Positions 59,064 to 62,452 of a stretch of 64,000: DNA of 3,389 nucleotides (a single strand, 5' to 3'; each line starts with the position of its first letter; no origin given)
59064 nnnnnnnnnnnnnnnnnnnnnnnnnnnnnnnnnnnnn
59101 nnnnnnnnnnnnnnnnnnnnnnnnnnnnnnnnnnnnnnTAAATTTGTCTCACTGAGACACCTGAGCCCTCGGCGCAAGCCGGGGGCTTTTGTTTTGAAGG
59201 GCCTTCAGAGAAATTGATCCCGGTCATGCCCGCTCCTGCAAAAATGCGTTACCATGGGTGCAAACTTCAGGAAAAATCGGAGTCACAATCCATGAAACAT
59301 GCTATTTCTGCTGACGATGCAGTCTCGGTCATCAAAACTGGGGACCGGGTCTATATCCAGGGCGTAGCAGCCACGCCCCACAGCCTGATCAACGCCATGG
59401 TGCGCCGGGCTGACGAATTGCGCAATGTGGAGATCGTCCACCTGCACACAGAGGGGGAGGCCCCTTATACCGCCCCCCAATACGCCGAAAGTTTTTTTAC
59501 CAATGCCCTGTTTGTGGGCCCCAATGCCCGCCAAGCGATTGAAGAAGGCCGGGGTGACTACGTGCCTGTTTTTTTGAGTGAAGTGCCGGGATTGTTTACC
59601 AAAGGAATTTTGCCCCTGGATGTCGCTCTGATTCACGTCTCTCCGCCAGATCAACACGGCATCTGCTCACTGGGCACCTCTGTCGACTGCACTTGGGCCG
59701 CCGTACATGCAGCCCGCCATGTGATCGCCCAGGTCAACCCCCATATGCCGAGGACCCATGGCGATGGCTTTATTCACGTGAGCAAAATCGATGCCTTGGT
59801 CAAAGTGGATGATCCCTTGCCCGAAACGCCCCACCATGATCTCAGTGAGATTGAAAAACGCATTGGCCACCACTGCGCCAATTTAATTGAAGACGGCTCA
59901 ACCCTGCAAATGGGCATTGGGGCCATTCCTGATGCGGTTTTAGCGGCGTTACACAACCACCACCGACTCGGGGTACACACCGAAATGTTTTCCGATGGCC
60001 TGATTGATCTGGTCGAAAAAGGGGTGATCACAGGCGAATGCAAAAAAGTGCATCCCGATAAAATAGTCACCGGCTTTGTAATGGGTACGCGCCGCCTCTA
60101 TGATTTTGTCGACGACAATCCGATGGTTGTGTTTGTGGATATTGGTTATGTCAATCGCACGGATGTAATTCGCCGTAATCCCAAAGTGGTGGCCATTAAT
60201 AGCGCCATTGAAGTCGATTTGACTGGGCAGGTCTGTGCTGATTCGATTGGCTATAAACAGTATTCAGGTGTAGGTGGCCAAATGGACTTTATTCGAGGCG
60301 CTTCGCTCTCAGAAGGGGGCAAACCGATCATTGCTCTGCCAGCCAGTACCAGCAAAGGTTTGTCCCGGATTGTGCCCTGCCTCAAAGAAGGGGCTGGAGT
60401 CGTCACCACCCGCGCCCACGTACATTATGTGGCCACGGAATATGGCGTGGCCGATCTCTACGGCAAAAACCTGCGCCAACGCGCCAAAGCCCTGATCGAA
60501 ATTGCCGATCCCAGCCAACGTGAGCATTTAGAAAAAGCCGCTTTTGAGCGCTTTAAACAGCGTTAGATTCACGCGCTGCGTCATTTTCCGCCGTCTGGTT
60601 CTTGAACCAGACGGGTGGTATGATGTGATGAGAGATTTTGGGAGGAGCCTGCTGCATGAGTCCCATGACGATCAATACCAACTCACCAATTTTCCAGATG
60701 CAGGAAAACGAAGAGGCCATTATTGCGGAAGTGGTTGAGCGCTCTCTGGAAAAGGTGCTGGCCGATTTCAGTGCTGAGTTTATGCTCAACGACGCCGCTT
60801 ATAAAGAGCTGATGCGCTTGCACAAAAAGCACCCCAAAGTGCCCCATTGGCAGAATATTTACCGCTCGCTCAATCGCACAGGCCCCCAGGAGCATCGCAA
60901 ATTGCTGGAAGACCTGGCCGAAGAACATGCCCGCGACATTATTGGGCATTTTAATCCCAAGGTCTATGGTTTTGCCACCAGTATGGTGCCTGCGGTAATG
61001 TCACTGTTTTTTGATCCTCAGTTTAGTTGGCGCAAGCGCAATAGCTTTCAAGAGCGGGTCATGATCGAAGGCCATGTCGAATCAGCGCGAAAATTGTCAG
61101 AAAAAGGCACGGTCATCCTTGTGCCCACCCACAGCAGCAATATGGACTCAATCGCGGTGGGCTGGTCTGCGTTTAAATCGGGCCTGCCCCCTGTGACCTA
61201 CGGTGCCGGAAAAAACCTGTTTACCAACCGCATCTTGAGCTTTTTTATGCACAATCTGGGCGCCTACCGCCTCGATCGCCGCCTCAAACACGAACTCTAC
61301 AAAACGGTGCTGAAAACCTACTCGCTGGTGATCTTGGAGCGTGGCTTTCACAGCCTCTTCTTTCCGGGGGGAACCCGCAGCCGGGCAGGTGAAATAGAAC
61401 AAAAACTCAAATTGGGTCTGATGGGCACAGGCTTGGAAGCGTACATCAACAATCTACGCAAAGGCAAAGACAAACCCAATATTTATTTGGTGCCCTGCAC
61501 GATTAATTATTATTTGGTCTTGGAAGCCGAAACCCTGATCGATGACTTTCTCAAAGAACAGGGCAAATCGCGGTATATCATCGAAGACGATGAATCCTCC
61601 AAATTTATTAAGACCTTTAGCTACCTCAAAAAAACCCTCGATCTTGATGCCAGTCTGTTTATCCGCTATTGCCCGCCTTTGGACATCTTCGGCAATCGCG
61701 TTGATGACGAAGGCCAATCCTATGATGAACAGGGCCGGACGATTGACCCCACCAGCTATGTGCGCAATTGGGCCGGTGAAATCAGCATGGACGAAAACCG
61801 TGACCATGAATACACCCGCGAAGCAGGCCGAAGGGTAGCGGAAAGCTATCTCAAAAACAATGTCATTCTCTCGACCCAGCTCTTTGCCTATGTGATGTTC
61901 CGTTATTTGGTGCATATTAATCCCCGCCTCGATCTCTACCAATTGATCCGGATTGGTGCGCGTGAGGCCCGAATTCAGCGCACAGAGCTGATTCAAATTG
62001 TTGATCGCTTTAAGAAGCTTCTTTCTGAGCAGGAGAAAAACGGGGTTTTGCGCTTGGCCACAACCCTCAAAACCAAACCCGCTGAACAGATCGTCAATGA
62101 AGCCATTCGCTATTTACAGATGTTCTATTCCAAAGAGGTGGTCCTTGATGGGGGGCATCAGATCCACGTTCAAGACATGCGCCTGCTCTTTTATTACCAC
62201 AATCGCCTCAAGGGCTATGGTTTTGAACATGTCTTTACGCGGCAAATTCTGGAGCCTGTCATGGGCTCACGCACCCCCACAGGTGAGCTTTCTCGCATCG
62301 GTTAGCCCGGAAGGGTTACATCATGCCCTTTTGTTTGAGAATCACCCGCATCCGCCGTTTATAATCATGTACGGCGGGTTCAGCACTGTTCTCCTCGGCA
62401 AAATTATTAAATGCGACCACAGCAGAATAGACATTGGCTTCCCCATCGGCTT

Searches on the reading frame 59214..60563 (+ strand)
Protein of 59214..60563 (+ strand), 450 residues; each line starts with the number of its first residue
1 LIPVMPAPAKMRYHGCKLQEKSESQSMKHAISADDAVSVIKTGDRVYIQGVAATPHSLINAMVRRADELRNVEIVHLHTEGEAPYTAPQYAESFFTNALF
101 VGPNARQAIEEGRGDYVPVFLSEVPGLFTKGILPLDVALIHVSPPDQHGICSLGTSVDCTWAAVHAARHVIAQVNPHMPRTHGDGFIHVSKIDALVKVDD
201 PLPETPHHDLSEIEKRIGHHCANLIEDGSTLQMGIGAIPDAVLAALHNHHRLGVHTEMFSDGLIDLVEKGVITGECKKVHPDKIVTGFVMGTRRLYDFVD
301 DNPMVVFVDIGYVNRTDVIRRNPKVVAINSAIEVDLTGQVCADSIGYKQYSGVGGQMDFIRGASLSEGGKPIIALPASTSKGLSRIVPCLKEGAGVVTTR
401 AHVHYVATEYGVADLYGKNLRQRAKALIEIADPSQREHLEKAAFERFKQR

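Call 54: search_protein_families(library=pfam, proteins=[window:59214-60563:+], max_evalue=0.0001)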
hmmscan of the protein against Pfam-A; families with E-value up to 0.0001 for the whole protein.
window:59214-60563:+ (450 aa): 2 families
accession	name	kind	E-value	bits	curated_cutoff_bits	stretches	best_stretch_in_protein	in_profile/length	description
PF13336.12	AcetylCoA_hyd_C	-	8.2e-65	217.9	23.7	1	291-443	1-154/154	Acetyl-CoA hydrolase/transferase C-terminal domain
PF02550.21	AcetylCoA_hydro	-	9.9e-30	104.5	24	1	25-200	4-190/198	Acetyl-CoA hydrolase/transferase N-terminal domain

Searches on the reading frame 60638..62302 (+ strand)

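Call 54: search_protein_families(library=pfam, proteins=[window:60638-62302:+], max_evalue=0.0001)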
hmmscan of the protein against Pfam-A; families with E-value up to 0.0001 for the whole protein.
window:60638-62302:+ (555 aa): 1 family
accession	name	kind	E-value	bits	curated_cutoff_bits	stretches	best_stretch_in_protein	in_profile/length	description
PF01553.26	Acyltransferase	-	9.9e-16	58.2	23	1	147-289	4-131/132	Acyltransferase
